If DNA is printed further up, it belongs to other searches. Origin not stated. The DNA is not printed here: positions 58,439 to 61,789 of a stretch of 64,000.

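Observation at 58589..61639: MalT-like STAND ATPase whose LuxR HTH is replaced by a C-terminal SARP (wHTH + BTAD) module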

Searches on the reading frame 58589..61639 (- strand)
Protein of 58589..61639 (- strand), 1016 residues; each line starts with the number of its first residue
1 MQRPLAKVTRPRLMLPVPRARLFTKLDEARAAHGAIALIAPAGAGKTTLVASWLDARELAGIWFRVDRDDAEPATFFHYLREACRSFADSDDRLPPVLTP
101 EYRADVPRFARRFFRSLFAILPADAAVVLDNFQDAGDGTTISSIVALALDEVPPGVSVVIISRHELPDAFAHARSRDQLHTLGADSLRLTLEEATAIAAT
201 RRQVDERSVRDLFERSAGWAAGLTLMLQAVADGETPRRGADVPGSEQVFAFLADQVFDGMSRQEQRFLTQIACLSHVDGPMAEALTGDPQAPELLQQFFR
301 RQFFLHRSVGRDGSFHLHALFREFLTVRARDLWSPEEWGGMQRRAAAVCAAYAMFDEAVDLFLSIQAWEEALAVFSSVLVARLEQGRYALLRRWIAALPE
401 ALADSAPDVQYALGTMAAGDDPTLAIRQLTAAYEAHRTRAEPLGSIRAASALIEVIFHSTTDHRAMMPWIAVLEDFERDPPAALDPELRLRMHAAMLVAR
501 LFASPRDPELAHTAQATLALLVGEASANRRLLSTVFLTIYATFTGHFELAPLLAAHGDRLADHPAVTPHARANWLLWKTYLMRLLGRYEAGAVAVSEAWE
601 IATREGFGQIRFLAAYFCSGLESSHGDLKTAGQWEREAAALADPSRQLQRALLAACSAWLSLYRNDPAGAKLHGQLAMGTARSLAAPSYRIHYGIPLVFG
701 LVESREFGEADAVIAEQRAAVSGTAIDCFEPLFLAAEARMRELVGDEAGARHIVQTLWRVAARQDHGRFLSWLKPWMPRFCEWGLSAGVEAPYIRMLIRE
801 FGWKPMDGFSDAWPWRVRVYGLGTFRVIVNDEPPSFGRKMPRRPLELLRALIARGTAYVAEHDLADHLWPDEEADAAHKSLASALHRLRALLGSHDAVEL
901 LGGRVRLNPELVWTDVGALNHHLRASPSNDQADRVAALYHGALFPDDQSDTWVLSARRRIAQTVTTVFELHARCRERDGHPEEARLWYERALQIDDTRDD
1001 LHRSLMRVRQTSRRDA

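Call 3: search_protein_families(library=pfam, proteins=[window:58589-61639:-], max_evalue=1)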
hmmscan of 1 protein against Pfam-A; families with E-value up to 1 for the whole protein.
window:58589-61639:- (1016 aa): 10 families
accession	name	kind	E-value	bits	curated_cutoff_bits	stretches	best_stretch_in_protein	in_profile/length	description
PF13191.12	AAA_16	-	0.00013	22.9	32.6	1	21-141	11-150/167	AAA ATPase domain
PF03704.23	BTAD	-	0.00023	22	22.1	1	930-1013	27-110/146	Bacterial transcriptional activator domain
PF00486.34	Trans_reg_C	-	0.00038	20.9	26.2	1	842-895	8-60/77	Transcriptional regulatory protein, C terminal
PF07719.23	TPR_2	-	0.0054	17.2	27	1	972-996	8-32/34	Tetratricopeptide repeat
PF13401.12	AAA_22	-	0.019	15.7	27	1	33-144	5-104/130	AAA domain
PF13176.12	TPR_7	-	0.069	13.7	27.9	0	972-1000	6-34/36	Tetratricopeptide repeat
PF24883.2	NPHP3_N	-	0.17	12.5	24.8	1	34-163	23-164/164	Nephrocystin 3, N-terminal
PF13481.12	AAA_25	-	0.21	11.6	27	1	30-55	30-55/195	AAA domain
PF10686.14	YAcAr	-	0.22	11.8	28.2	1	20-68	15-63/66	YspA, cpYpsA-related SLOG family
PF13424.12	TPR_12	-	0.57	10.8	30.1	1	970-995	50-75/77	Tetratricopeptide repeat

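Call 4: search_protein_families(library=ncbifam, proteins=[window:58589-61639:-], max_evalue=1)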
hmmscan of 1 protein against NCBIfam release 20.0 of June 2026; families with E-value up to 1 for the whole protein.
window:58589-61639:- (1016 aa): 4 families
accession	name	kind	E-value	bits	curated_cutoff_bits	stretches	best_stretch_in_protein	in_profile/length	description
NF003420.0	PRK04841.1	equivalog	2.3e-42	145.1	537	1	9-403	8-405/903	HTH-type transcriptional regulator MalT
NF005568.0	PRK07239.1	equivalog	0.00077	18.5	273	1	838-899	304-362/381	uroporphyrinogen-III synthase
NF033530.1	lasso_PqqD_Strm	exception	0.092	13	70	0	411-441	32-62/78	lasso peptide biosynthesis PqqD family chaperone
TIGR03951.1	Fe_III_red_FhuF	equivalog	0.16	12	63.85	1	860-937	44-124/182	siderophore-iron reductase FhuF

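Call 5: find_homologous_proteins(query=window:58589-61639:-, max_evalue=0.00001)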
Query window:58589-61639:- (1016 aa): 826 proteins with E <= 0.00001 among 8000 candidates; the best 120 are listed.
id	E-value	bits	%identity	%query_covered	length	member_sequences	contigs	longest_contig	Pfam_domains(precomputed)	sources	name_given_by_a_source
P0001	0.0e+0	2182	97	99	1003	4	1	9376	PF25873.1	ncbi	-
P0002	0.0e+0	1956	87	99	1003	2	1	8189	PF25873.1,PF13191.13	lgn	-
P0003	7.4e-297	1006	49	99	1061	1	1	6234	PF03704.24,PF25873.1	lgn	-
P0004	7.0e-235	800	42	99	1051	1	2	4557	PF03704.24,PF25873.1,PF13191.13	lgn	-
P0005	1.2e-211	723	39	99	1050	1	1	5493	PF03704.24,PF25873.1,PF13191.13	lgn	-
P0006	2.3e-209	716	38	99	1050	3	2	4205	PF03704.24,PF25873.1,PF13401.13,PF13191.13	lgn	-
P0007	5.1e-207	708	37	100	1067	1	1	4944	PF03704.24,PF25873.1,PF13401.13,PF13191.13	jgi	jgi:LuxR family transcriptional regulator, maltose regulon positive regulatory protein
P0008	3.0e-206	706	39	99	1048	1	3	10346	PF03704.24,PF25873.1,PF13191.13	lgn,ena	-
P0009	1.3e-189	651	38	99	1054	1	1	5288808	PF03704.24,PF25873.1,PF13191.13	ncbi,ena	-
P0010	8.6e-169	582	35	99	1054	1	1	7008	PF03704.24,PF25873.1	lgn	-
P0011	8.7e-165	568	34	97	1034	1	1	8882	PF03704.24,PF25873.1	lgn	-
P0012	3.4e-162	560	35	100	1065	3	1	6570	PF03704.24,PF25873.1,PF00486.35,PF13191.13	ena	-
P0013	4.6e-162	559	35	99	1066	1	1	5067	PF03704.24,PF25873.1,PF00486.35,PF13191.13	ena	-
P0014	3.2e-161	557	36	99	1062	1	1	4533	PF03704.24,PF25873.1,PF17874.8,PF00486.35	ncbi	-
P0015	2.7e-160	553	35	100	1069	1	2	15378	PF03704.24,PF25873.1,PF13191.13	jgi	jgi:DNA-binding SARP family transcriptional activator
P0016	1.2e-159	551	34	99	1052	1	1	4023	PF03704.24,PF25873.1,PF13401.13,PF13191.13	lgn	-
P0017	1.2e-159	551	34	99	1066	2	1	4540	PF03704.24,PF25873.1,PF00486.35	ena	-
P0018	1.4e-158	548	34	100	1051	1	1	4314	PF03704.24,PF25873.1,PF13191.13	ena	-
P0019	1.5e-158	548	34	99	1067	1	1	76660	PF03704.24,PF25873.1,PF00486.35,PF13401.13,PF13191.13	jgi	jgi:LuxR family maltose regulon positive regulatory protein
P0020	1.6e-158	548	34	99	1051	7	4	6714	PF14559.13,PF03704.24,PF25873.1,PF13191.13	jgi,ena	-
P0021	2.0e-158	547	36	99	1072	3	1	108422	PF03704.24,PF25873.1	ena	-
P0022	3.8e-158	546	35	100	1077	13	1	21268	PF03704.24,PF25873.1,PF00486.35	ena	-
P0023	5.5e-158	546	34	100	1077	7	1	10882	PF03704.24,PF25873.1,PF00486.35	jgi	-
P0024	1.3e-157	545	35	99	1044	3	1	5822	PF03704.24,PF25873.1,PF13191.13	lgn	-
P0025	2.3e-157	544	35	99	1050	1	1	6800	PF03704.24,PF25873.1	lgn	-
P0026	3.8e-157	543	34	99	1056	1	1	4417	PF03704.24,PF25873.1,PF13191.13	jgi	jgi:LuxR family maltose regulon positive regulatory protein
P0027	1.7e-156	541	34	99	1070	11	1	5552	PF03704.24,PF25873.1,PF00486.35,PF13191.13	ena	-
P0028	3.4e-156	540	34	100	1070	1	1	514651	PF03704.24,PF25873.1,PF07719.24,PF13191.13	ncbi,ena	-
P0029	5.5e-156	539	34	100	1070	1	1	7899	PF03704.24,PF25873.1,PF00486.35,PF13191.13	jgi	-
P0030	6.8e-156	539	35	100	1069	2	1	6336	PF03704.24,PF25873.1,PF00486.35,PF13191.13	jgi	jgi:LuxR family transcriptional regulator, maltose regulon positive regulatory protein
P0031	8.8e-156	539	34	100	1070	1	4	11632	PF03704.24,PF25873.1,PF13424.13,PF00486.35,PF07719.24,PF13191.13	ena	-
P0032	1.4e-155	538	35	100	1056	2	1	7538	PF03704.24,PF25873.1,PF17874.8,PF24883.3,PF05729.19,PF13424.13,PF13191.13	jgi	jgi:LuxR family maltose regulon positive regulatory protein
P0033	2.4e-155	537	35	100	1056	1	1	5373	PF03704.24,PF25873.1,PF13432.13,PF13191.13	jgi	jgi:LuxR family maltose regulon positive regulatory protein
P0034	3.3e-155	537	34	99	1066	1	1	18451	PF03704.24,PF25873.1,PF00486.35,PF13401.13,PF13191.13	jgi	jgi:LuxR family maltose regulon positive regulatory protein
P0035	4.9e-155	536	34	100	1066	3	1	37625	PF03704.24,PF25873.1,PF00486.35,PF07719.24,PF13191.13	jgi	-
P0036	8.7e-155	535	34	100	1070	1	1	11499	PF03704.24,PF25873.1,PF00486.35,PF07719.24,PF13191.13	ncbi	-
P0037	9.3e-155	535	35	100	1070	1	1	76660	PF03704.24,PF25873.1,PF00486.35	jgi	jgi:LuxR family maltose regulon positive regulatory protein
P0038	1.0e-154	535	34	99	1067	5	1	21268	PF03704.24,PF25873.1,PF00486.35,PF13191.13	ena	-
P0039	1.3e-154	535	34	100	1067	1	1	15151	PF03704.24,PF25873.1,PF00486.35,PF13191.13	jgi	jgi:LuxR family transcriptional regulator, maltose regulon positive regulatory protein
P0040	2.3e-154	534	34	99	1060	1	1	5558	PF03704.24,PF25873.1,PF13191.13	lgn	-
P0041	2.4e-154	534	34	100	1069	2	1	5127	PF03704.24,PF25873.1,PF00486.35,PF07719.24,PF13191.13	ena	-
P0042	3.6e-154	533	34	98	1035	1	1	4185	PF03704.24,PF25873.1,PF13191.13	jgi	jgi:LuxR family transcriptional regulator, maltose regulon positive regulatory protein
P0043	4.0e-154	533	33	100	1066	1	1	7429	PF03704.24,PF25873.1,PF00486.35,PF07719.24,PF13191.13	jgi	-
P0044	4.4e-154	533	34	100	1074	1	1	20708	PF03704.24,PF25873.1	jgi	jgi:LuxR family maltose regulon positive regulatory protein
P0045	7.5e-154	532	34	100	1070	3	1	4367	PF03704.24,PF25873.1,PF00486.35,PF13401.13,PF07719.24,PF13191.13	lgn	-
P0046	7.9e-154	532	34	100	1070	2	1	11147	PF03704.24,PF25873.1,PF00486.35,PF13191.13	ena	-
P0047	1.2e-153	532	34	100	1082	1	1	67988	PF03704.24,PF25873.1,PF17874.8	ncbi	-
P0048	1.2e-153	532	34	100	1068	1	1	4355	PF03704.24,PF25873.1,PF00486.35,PF13401.13,PF13191.13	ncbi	-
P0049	6.0e-153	529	34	100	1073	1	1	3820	PF03704.24,PF25873.1,PF13191.13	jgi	jgi:LuxR family transcriptional regulator, maltose regulon positive regulatory protein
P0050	6.1e-153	529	34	100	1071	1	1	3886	PF03704.24,PF25873.1,PF00486.35,PF13401.13,PF13191.13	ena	-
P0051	6.4e-153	529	34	99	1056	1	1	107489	PF03704.24,PF25873.1,PF13191.13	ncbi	-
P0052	8.7e-153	529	33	100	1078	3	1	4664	PF03704.24,PF25873.1,PF00486.35,PF13191.13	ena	-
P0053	1.1e-152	528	36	99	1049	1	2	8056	PF03704.24,PF25873.1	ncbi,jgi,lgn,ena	-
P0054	1.3e-152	528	35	99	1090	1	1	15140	PF03704.24,PF25873.1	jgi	-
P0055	1.4e-152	528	35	99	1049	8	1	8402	PF03704.24,PF25873.1,PF13191.13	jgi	jgi:DNA-binding SARP family transcriptional activator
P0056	3.0e-152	527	34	100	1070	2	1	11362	PF03704.24,PF25873.1,PF00486.35,PF13191.13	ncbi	-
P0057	3.2e-152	527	34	98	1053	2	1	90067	PF03704.24,PF25873.1,PF00486.35,PF13191.13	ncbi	ncbi:MAG: BTAD domain-containing putative transcriptional regulator [Pseudomonadota bacterium]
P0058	3.6e-152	527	34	100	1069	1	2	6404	PF03704.24,PF25873.1,PF00486.35,PF13401.13,PF13191.13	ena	-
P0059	5.2e-152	526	35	99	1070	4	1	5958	PF03704.24,PF25873.1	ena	-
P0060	6.5e-152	526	34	99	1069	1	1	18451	PF03704.24,PF25873.1,PF00486.35,PF13401.13,PF13191.13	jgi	jgi:LuxR family maltose regulon positive regulatory protein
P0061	7.7e-152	526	34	98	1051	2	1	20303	PF03704.24,PF25873.1,PF00486.35,PF13191.13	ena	-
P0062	3.0e-151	524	35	100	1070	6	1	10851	PF03704.24,PF25873.1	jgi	jgi:DNA-binding SARP family transcriptional activator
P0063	5.1e-151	523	33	100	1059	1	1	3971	PF03704.24,PF25873.1,PF00486.35,PF13428.13,PF13191.13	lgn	-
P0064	7.8e-151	522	34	100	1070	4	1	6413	PF03704.24,PF25873.1,PF00486.35,PF13191.13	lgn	-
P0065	1.1e-150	522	34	99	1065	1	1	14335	PF03704.24,PF25873.1,PF13414.13,PF12895.14,PF13401.13,PF13428.13,PF13174.13,PF13191.13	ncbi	-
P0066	1.7e-150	521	33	99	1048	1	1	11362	PF03704.24,PF25873.1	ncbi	-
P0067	1.8e-150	521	33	99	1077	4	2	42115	PF03704.24,PF25873.1,PF13401.13,PF13191.13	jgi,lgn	-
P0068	2.2e-150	521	33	100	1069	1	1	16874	PF03704.24,PF25873.1,PF00486.35,PF13191.13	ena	-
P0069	3.8e-150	520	33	100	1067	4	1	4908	PF03704.24,PF25873.1,PF00486.35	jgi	jgi:DNA-binding SARP family transcriptional activator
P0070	4.3e-150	520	35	99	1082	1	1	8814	PF03704.24,PF25873.1,PF13191.13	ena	-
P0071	8.9e-150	519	34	99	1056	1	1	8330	PF03704.24,PF25873.1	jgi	jgi:LuxR family maltose regulon positive regulatory protein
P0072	2.2e-149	517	33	98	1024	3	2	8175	PF14559.13,PF25873.1,PF13191.13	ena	-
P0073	2.3e-149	517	35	99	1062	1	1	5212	PF03704.24,PF25873.1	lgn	-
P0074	2.7e-149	517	33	100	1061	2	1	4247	PF14559.13,PF03704.24,PF25873.1,PF13424.13,PF13401.13,PF07719.24,PF13191.13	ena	-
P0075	2.1e-148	514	34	99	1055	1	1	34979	PF03704.24,PF25873.1,PF13191.13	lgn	-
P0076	2.3e-148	514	34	100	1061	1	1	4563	PF03704.24,PF25873.1,PF13401.13,PF13191.13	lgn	-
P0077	2.8e-148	514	34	99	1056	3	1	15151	PF03704.24,PF25873.1,PF13401.13,PF07719.24,PF13191.13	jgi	jgi:LuxR family transcriptional regulator, maltose regulon positive regulatory protein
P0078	6.6e-148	513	34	98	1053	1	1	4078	PF03704.24,PF25873.1,PF13191.13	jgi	jgi:ATP/maltotriose-dependent transcriptional regulator MalT/DNA-binding SARP family transcriptional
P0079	1.0e-147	512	33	99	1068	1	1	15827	PF03704.24,PF25873.1,PF13401.13,PF07719.24,PF13191.13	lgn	-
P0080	1.1e-147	512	36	94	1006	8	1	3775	PF25873.1,PF13191.13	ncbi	-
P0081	1.1e-147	512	34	100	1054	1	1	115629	PF03704.24,PF25873.1,PF13191.13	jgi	jgi:DNA-binding SARP family transcriptional activator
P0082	1.4e-147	511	34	100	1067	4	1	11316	PF03704.24,PF25873.1,PF00486.35,PF13191.13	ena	-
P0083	1.5e-147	511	34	100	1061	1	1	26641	PF03704.24,PF25873.1,PF13401.13,PF13191.13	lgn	-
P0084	1.5e-147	511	33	98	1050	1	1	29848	PF03704.24,PF25873.1,PF00486.35,PF07719.24,PF13191.13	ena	-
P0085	2.5e-147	511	34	99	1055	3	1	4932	PF03704.24,PF25873.1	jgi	jgi:ATP/maltotriose-dependent transcriptional regulator MalT/DNA-binding SARP family transcriptional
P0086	3.2e-147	510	34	100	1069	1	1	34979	PF03704.24,PF25873.1,PF00486.35,PF13191.13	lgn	-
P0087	7.4e-147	509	33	99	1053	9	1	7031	PF03704.24,PF25873.1,PF13191.13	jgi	-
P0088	1.6e-146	508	34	100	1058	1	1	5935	PF03704.24,PF25873.1,PF00486.35,PF13428.13,PF07719.24,PF13191.13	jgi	-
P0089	2.2e-146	507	34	100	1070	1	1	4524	PF03704.24,PF25873.1,PF00486.35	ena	-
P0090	2.4e-146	507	34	99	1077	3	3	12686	PF03704.24,PF25873.1,PF13191.13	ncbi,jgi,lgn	jgi:LuxR family maltose regulon positive regulatory protein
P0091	2.6e-146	507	34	100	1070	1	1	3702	PF03704.24,PF25873.1,PF00486.35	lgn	-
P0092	2.6e-146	507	34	100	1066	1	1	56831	PF03704.24,PF25873.1,PF00486.35,PF07719.24,PF13191.13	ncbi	-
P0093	2.9e-146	507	33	100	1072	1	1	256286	PF03704.24,PF25873.1,PF17874.8,PF07719.24,PF13191.13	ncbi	ncbi:MAG: BTAD domain-containing putative transcriptional regulator [Burkholderiales bacterium]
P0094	3.6e-146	507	34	100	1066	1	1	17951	PF03704.24,PF25873.1,PF13191.13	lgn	-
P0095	4.5e-146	506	32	100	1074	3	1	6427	PF03704.24,PF25873.1,PF13191.13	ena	-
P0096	4.9e-146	506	34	100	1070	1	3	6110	PF03704.24,PF25873.1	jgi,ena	jgi:DNA-binding SARP family transcriptional activator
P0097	5.3e-146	506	34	100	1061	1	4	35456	PF03704.24,PF25873.1,PF13424.13,PF13401.13,PF13191.13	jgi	jgi:LuxR family transcriptional regulator, maltose regulon positive regulatory protein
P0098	5.6e-146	506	33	100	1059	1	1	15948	PF03704.24,PF25873.1,PF13424.13,PF07719.24,PF13191.13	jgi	jgi:LuxR family maltose regulon positive regulatory protein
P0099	7.7e-146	506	33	99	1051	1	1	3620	PF03704.24,PF25873.1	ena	-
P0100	8.6e-146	505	34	100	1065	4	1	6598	PF03704.24,PF25873.1,PF13401.13,PF13191.13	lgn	-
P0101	1.3e-145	505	32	99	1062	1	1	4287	PF03704.24,PF25873.1,PF13191.13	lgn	-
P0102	1.3e-145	505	34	100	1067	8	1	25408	PF03704.24,PF25873.1,PF07719.24,PF13191.13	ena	-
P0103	1.7e-145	504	34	100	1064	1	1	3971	PF03704.24,PF25873.1,PF13191.13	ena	-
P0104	3.1e-145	504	33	100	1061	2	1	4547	PF03704.24,PF25873.1,PF00486.35,PF13191.13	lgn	-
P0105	4.1e-145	503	34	100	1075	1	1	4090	PF14559.13,PF03704.24,PF25873.1,PF13424.13,PF00486.35,PF13428.13,PF13191.13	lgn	-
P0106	6.2e-145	503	33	99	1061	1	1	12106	PF03704.24,PF25873.1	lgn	-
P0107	1.4e-144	502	32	99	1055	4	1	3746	PF03704.24,PF25873.1,PF13191.13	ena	-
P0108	1.7e-144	501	33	100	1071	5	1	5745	PF03704.24,PF25873.1,PF13191.13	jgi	jgi:DNA-binding SARP family transcriptional activator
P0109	2.0e-144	501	33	99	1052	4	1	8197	PF03704.24,PF25873.1,PF13191.13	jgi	-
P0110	2.2e-144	501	33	100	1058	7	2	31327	PF03704.24,PF25873.1,PF13401.13,PF13191.13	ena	-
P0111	3.5e-144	500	32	98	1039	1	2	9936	PF03704.24,PF25873.1,PF00486.35,PF13191.13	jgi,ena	-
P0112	5.0e-144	500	33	100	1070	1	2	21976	PF03704.24,PF25873.1,PF00486.35,PF13191.13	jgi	jgi:DNA-binding SARP family transcriptional activator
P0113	6.5e-144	499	33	99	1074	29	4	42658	PF03704.24,PF25873.1,PF13191.13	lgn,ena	-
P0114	7.5e-144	499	33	100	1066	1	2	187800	PF03704.24,PF25873.1,PF13191.13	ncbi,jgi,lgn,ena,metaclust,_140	metaclust:\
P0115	8.0e-144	499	33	95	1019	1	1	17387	PF03704.24,PF25873.1,PF00486.35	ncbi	-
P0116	9.4e-144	499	33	100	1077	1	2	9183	PF03704.24,PF25873.1,PF13401.13,PF13428.13,PF13191.13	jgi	jgi:LuxR family maltose regulon positive regulatory protein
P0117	9.4e-144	499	32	100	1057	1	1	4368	PF03704.24,PF25873.1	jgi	-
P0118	1.6e-143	498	33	99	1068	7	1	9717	PF03704.24,PF25873.1,PF13424.13,PF13191.13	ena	-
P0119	2.0e-143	498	34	100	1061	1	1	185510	PF03704.24,PF25873.1,PF00486.35,PF13401.13,PF13191.13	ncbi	-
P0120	3.1e-143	497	32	100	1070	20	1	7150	PF03704.24,PF25873.1,PF00486.35,PF13191.13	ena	-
